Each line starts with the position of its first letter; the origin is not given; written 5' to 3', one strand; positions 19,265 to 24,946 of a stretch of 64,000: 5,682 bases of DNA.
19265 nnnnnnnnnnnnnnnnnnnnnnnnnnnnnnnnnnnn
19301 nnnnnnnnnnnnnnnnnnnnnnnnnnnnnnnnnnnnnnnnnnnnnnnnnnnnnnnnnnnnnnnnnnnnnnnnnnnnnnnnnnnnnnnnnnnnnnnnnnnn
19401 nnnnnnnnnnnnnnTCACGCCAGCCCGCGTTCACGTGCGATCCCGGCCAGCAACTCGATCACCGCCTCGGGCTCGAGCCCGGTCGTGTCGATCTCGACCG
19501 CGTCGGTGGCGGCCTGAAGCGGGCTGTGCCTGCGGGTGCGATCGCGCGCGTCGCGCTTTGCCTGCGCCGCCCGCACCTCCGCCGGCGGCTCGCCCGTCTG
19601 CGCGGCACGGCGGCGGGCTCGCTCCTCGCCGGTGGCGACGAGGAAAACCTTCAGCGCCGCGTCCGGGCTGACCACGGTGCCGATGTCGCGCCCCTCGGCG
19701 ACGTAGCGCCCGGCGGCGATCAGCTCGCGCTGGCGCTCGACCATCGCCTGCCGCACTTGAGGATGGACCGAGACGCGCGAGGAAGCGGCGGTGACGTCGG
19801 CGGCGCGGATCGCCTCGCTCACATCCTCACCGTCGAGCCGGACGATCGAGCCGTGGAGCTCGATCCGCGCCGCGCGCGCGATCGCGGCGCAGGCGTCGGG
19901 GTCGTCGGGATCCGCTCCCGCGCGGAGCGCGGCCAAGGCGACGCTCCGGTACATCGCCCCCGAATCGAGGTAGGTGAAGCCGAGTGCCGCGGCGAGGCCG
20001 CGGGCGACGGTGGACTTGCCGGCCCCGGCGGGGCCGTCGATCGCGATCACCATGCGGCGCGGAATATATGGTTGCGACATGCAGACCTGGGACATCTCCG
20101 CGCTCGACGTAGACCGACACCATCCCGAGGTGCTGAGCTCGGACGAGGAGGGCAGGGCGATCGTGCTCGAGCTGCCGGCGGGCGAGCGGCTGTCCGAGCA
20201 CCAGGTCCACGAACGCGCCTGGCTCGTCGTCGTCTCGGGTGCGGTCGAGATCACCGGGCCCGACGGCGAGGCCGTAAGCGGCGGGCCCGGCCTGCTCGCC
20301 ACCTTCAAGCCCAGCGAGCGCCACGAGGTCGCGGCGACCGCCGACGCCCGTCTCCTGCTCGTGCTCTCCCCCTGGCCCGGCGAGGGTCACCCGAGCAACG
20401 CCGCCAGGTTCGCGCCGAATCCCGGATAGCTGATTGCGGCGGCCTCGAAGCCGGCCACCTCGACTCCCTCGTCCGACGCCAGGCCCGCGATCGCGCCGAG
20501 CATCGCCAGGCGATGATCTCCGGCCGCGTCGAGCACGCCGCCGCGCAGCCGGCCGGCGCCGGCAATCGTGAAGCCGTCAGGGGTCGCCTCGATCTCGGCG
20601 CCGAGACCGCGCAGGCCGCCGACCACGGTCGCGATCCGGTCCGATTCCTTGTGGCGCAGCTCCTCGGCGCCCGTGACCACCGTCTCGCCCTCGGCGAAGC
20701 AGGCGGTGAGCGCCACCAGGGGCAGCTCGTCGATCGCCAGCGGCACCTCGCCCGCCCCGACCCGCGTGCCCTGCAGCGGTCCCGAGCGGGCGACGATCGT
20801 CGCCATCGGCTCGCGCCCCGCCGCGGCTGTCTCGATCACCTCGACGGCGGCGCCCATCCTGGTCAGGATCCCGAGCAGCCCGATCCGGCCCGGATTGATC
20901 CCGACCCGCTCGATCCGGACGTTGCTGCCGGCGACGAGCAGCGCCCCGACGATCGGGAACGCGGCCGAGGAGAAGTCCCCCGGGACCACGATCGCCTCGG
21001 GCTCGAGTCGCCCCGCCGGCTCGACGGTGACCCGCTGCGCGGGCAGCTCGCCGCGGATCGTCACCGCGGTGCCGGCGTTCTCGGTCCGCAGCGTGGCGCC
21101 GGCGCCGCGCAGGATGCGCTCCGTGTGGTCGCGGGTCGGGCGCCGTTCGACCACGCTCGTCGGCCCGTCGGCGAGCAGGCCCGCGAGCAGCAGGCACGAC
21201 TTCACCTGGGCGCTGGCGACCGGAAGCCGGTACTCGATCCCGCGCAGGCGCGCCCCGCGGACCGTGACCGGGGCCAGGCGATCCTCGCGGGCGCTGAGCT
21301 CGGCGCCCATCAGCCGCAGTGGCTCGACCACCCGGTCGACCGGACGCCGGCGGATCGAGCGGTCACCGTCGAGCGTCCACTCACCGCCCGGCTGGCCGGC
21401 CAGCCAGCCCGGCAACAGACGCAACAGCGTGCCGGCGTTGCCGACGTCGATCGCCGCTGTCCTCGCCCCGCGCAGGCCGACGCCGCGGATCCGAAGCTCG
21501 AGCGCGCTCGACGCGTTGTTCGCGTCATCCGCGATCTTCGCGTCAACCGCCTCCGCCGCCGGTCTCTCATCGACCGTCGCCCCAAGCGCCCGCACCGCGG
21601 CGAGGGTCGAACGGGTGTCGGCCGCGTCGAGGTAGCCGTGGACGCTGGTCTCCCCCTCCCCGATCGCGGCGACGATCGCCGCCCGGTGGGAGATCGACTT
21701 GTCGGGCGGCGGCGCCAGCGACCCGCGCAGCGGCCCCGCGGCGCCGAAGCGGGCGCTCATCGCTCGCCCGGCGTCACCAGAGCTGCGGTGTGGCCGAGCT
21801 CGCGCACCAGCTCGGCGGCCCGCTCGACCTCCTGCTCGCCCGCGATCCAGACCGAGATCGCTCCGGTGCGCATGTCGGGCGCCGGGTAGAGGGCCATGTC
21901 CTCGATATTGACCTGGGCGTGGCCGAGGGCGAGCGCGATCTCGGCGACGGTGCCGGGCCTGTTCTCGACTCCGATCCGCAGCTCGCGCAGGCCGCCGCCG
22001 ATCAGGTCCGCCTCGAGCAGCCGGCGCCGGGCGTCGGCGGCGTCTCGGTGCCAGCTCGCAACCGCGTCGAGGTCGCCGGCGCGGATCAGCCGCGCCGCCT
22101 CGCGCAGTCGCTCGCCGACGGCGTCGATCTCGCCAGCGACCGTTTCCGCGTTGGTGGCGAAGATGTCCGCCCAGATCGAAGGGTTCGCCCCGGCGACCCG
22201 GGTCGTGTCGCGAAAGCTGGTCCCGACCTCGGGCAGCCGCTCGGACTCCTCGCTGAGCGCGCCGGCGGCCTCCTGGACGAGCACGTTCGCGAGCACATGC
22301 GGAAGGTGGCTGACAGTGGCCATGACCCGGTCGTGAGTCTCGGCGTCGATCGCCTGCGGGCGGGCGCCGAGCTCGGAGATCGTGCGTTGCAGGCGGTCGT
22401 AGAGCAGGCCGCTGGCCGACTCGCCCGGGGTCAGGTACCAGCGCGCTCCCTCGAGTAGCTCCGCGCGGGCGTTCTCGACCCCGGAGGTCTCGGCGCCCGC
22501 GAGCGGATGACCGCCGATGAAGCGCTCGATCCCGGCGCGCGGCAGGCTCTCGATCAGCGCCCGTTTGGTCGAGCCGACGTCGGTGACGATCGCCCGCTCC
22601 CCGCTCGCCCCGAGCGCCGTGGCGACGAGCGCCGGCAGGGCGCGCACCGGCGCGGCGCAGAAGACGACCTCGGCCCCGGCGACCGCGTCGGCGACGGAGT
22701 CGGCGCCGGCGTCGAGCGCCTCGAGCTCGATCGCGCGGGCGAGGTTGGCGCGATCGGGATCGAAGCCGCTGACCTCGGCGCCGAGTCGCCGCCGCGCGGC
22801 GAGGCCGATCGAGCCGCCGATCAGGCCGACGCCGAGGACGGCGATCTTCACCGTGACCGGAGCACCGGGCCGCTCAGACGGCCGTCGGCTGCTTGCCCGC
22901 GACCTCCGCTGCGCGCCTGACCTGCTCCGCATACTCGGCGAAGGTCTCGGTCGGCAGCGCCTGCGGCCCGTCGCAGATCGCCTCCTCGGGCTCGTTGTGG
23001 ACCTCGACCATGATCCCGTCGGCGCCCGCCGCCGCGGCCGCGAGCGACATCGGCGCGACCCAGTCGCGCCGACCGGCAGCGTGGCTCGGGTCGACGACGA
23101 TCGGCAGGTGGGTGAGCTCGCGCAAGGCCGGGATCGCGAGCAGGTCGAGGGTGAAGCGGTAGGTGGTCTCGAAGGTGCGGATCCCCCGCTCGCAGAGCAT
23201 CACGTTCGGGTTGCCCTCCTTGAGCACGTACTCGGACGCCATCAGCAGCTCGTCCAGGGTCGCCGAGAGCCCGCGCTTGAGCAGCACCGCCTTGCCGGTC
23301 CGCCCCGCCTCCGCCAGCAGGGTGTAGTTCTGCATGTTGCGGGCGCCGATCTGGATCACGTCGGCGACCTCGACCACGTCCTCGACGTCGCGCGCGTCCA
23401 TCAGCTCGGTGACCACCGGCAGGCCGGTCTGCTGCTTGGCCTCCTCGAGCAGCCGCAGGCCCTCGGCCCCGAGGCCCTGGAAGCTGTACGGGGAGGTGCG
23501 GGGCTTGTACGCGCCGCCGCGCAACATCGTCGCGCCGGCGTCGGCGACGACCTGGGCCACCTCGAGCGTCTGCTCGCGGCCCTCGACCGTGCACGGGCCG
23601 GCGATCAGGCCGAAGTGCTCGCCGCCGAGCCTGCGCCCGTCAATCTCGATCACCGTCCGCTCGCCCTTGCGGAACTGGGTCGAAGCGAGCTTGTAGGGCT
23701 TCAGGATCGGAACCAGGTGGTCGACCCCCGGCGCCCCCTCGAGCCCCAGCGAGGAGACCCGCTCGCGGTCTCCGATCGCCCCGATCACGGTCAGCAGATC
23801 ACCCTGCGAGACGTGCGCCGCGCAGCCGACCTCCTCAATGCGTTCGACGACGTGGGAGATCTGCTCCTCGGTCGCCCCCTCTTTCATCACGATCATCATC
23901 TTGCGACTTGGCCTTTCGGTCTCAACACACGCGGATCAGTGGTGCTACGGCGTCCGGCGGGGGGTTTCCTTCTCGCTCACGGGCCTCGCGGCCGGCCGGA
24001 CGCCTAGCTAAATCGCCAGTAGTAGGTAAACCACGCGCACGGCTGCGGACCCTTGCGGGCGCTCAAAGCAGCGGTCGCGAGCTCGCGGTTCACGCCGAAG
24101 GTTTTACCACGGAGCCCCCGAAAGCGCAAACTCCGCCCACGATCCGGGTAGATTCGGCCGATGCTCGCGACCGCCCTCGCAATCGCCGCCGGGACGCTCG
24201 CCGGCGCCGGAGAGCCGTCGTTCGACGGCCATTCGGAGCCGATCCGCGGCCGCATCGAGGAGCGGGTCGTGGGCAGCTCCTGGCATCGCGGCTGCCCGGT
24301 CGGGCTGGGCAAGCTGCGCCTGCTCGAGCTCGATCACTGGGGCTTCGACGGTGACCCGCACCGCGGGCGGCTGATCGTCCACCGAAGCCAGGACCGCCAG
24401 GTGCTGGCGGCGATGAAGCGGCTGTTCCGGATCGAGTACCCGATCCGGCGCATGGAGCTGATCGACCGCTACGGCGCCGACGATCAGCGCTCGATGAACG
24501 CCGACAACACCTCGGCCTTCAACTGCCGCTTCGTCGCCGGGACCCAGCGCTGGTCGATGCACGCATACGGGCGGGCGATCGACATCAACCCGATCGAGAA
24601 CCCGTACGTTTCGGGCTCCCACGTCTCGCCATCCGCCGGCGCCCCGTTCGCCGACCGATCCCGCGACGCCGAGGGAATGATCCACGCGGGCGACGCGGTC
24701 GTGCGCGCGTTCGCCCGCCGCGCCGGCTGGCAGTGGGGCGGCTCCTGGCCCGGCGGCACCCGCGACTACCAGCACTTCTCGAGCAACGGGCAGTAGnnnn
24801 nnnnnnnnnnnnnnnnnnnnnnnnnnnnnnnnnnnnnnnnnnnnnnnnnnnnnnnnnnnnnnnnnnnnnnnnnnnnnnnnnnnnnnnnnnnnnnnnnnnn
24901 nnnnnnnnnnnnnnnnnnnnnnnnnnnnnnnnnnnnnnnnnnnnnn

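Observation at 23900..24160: Aromatic-rich upstream ORF (.............*) plus an abutting 10-bp stem in front of aroF-tyrA-aroA: candidate attenuator sensing Trp, Phe and Tyr together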

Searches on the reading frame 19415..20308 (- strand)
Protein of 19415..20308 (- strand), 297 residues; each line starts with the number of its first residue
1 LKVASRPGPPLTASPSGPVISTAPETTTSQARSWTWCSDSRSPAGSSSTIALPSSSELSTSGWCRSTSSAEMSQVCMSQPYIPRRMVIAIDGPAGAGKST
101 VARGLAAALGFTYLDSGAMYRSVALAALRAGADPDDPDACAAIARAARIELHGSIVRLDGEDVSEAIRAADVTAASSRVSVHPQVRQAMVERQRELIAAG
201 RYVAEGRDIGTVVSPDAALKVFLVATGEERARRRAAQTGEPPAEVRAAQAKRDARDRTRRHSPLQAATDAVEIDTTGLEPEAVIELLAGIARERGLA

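Call 37: search_protein_families(library=pfam, proteins=[window:19415-20308:-])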
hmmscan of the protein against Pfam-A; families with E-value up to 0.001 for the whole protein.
window:19415-20308:- (297 aa): 5 families
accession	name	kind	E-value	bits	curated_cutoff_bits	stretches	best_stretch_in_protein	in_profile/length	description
PF02224.24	Cytidylate_kin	-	6e-64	216.1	26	1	88-289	1-207/211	Cytidylate kinase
PF13189.12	Cytidylate_kin2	-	1e-09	39.3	28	1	87-258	1-152/176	Cytidylate kinase-like family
PF13238.12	AAA_18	-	1e-05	26.4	29.4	1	88-240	1-114/128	AAA domain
PF13207.12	AAA_17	-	0.00055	20.7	27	0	92-124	2-34/136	AAA domain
PF01202.28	SKI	-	0.00057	20.5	22.1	0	95-116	2-23/159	Shikimate kinase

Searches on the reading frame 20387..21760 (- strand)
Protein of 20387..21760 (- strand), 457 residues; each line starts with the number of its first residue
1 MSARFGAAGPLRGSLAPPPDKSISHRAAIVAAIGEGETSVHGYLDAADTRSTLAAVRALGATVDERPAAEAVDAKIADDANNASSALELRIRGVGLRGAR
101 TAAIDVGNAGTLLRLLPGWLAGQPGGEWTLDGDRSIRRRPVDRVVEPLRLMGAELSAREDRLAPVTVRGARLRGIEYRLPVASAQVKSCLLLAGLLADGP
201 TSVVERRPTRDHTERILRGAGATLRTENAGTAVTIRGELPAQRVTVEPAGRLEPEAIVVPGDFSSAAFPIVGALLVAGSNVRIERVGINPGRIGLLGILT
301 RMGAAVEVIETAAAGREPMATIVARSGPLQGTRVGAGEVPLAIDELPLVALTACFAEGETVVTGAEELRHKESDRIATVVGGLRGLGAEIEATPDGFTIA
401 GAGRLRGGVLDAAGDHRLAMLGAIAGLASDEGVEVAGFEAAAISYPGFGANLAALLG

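Call 37: search_protein_families(library=pfam, proteins=[window:20387-21760:-])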
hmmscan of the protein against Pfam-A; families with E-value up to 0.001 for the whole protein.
window:20387-21760:- (457 aa): 1 family
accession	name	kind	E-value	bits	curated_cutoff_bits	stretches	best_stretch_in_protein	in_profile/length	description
PF00275.25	EPSP_synthase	-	2.4e-100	336.6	22.8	1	9-450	5-415/417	EPSP synthase (3-phosphoshikimate 1-carboxyvinyltransferase)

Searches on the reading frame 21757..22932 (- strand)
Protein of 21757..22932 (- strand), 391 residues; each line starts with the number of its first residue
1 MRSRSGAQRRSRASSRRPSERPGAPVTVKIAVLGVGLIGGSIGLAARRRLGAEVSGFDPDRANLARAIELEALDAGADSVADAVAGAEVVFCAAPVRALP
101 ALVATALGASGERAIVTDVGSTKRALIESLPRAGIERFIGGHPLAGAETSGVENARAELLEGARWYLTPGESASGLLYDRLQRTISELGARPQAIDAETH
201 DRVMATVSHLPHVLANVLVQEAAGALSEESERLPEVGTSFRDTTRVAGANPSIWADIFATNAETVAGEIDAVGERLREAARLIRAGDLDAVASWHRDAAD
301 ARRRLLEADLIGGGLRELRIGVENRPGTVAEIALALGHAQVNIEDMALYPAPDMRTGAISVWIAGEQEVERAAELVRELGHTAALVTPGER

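Call 37: search_protein_families(library=pfam, proteins=[window:21757-22932:-])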
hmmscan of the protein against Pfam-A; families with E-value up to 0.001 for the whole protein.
window:21757-22932:- (391 aa): 5 families
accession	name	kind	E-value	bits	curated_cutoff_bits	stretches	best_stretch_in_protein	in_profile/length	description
PF02153.23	PDH_N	-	1.7e-26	93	26.5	1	44-191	3-151/154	Prephenate dehydrogenase, nucleotide-binding domain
PF20463.3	PDH_C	-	1.4e-21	77.2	22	1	196-293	1-98/102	Prephenate dehydrogenase, dimerization domain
PF03807.23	F420_oxidored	-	5e-06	27.5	21.6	0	29-116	1-88/94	NADP oxidoreductase coenzyme F420-dependent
PF01842.31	ACT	-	5.7e-06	26.4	27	1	318-379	3-64/66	ACT domain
PF22629.2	ACT_AHAS_ss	-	9.3e-05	23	27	1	318-380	1-63/67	AHAS small subunit-like ACT domain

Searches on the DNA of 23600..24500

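Call 3: search_rna_families(source=window, start=23600, end=24500, threshold=evalue, max_evalue=10, show_alignments=3)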
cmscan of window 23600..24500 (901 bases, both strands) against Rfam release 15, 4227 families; matches with E-value up to 10: 4.
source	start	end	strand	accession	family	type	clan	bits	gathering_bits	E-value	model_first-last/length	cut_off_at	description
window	24229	24287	+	RF03780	mir-3389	Gene; miRNA;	-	16.1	75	7.5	1-69/69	no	mir-3389 microRNA precursor family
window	23788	23818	+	RF02940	COG3860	Cis-reg;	-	14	42.5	2.1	1-54/54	no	COG3860 RNA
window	23613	23630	+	RF01129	sR44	Gene; snRNA; snoRNA; CD-box;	-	13.4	45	1.6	38-55/55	no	Small nucleolar RNA sR44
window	24101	24151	-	RF01762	whalefall-1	Gene; sRNA;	-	12.5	37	4.9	1-56/56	no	Whalefall-1 RNA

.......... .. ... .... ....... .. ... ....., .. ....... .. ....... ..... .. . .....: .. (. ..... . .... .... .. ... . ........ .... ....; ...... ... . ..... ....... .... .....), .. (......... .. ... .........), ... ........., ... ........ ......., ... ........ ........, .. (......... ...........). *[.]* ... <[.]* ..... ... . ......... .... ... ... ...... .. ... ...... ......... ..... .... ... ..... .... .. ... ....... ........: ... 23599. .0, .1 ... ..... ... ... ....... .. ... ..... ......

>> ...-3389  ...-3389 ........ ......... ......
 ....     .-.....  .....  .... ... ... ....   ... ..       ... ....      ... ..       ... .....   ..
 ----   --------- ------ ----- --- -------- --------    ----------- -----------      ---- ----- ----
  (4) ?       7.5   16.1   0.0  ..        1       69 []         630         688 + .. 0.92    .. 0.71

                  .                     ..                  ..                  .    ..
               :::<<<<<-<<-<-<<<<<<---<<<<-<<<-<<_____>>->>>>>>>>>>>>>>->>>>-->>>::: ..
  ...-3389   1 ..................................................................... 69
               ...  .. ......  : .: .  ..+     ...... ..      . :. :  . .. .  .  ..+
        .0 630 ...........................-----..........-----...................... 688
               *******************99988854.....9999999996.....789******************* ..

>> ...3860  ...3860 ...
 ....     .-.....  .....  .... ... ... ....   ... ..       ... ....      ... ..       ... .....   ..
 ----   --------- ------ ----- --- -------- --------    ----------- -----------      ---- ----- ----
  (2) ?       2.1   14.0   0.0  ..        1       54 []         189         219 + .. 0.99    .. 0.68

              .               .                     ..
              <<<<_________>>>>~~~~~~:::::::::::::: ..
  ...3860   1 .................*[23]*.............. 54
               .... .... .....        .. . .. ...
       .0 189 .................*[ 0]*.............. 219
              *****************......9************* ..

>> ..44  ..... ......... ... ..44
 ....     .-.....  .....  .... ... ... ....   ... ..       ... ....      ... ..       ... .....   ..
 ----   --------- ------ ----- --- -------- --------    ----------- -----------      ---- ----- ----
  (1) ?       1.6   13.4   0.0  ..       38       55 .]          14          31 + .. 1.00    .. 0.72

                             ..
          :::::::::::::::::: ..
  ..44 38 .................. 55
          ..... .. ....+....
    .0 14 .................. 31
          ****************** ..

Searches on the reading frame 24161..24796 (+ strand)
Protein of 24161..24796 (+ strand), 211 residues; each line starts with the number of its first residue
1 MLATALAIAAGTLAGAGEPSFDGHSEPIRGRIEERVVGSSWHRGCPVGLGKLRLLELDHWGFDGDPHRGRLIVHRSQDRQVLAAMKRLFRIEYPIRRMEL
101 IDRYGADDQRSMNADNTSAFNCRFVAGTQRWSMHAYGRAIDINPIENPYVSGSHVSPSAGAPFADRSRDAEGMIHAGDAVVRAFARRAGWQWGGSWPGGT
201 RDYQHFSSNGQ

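Call 37: search_protein_families(library=pfam, proteins=[window:24161-24796:+])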
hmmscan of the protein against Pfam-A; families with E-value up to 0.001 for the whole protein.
window:24161-24796:+ (211 aa): 2 families
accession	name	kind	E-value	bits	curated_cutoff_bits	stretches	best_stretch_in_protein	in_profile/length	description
PF13539.11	Peptidase_M15_4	-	3.2e-20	72.9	25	1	126-207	1-69/70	D-alanyl-D-alanine carboxypeptidase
PF06904.17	Extensin-like_C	-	0.00071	20.2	25.4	1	112-145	78-113/176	Extensin-like protein C-terminus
